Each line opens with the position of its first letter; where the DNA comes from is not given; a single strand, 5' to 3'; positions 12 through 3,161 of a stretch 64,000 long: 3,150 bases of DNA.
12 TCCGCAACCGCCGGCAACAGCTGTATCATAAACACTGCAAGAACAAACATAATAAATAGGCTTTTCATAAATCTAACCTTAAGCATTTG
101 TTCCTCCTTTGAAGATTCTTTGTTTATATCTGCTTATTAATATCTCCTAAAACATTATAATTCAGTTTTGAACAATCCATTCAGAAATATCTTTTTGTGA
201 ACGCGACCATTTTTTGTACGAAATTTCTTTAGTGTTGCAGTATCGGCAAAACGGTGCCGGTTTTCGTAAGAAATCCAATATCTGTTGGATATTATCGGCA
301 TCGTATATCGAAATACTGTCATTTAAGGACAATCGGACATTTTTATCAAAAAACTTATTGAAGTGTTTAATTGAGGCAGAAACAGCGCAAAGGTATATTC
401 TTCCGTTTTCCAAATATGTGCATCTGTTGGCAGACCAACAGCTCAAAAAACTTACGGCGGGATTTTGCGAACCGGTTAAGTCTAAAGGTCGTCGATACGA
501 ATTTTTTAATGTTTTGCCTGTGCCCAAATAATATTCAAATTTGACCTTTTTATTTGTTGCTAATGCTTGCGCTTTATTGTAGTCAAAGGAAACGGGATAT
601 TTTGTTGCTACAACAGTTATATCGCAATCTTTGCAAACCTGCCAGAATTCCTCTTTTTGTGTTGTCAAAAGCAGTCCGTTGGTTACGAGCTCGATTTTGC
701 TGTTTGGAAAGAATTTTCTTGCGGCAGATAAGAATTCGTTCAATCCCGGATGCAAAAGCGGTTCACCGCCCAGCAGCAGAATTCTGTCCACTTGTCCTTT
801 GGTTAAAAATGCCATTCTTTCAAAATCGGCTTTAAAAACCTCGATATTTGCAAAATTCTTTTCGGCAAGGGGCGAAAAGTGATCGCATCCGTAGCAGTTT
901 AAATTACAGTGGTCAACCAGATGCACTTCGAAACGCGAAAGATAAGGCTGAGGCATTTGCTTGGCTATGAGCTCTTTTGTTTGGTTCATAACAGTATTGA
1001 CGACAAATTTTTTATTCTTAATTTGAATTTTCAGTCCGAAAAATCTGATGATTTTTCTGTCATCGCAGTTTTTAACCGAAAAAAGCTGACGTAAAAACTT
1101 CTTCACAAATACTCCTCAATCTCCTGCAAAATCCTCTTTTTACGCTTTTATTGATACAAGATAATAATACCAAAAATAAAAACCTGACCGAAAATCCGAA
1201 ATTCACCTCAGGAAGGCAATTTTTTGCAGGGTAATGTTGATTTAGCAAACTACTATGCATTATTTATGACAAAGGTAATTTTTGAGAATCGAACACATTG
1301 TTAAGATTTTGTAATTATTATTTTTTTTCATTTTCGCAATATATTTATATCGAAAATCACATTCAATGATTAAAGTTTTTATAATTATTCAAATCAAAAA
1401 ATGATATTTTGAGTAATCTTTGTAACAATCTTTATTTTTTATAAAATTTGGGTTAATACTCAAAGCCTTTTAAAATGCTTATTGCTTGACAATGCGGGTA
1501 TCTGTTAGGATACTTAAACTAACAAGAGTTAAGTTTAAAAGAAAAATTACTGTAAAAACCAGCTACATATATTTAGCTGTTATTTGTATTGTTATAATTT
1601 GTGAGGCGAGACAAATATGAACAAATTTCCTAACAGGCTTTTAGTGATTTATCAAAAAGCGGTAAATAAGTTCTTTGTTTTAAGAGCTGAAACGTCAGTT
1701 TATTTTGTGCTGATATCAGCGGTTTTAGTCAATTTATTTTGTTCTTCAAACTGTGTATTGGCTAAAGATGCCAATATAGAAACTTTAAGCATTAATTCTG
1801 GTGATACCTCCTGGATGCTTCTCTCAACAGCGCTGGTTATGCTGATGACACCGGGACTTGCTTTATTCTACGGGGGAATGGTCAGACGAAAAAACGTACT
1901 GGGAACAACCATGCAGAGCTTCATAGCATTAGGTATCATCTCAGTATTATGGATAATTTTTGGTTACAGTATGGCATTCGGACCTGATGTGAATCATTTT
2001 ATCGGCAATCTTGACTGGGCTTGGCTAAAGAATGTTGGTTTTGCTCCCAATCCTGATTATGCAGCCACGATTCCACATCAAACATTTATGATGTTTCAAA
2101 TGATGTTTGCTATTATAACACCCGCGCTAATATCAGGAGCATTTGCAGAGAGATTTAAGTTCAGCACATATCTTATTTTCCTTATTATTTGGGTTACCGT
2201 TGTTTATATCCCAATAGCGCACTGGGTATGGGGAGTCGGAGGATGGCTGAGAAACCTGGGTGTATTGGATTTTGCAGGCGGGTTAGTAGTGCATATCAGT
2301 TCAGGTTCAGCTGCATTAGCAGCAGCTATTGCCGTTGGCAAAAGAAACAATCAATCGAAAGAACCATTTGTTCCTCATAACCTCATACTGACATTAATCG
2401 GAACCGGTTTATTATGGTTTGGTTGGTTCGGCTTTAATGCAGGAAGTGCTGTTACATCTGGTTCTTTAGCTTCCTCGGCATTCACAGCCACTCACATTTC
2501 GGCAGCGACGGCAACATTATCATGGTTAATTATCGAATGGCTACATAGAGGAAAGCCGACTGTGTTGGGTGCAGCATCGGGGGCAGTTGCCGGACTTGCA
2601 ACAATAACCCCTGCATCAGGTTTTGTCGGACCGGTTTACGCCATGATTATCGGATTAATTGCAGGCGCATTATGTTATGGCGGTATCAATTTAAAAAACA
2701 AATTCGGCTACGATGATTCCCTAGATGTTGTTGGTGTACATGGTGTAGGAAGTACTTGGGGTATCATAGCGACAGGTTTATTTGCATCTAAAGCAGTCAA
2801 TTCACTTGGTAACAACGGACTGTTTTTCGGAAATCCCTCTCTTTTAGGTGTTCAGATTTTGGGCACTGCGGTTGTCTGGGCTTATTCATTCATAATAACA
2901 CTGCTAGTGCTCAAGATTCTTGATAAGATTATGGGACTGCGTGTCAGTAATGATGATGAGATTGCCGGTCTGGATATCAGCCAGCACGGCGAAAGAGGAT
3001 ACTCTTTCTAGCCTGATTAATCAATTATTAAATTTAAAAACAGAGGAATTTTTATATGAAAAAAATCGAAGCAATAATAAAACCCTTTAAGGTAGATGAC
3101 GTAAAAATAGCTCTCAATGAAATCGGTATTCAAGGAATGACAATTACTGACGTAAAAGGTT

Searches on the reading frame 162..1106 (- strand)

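Call 10: search_protein_families(library=pfam, proteins=[window:162-1106:-], max_evalue=0.001)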
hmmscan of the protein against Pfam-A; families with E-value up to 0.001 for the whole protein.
window:162-1106:- (314 aa): 2 families
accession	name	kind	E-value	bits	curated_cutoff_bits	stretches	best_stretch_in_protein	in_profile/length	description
PF04055.27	Radical_SAM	-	4.8e-11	43.5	29.5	1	64-166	4-105/166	Radical SAM superfamily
PF13353.11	Fer4_12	-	1.6e-07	32.1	22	1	61-170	9-117/137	4Fe-4S single cluster domain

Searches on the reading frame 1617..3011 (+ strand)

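Call 10: search_protein_families(library=pfam, proteins=[window:1617-3011:+], max_evalue=0.001)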
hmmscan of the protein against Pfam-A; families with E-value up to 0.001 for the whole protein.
window:1617-3011:+ (464 aa): 1 family
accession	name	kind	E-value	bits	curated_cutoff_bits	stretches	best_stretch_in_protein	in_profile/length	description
PF00909.26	Ammonium_transp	-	1.2e-137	459.4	23.2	1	66-462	2-399/399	Ammonium Transporter Family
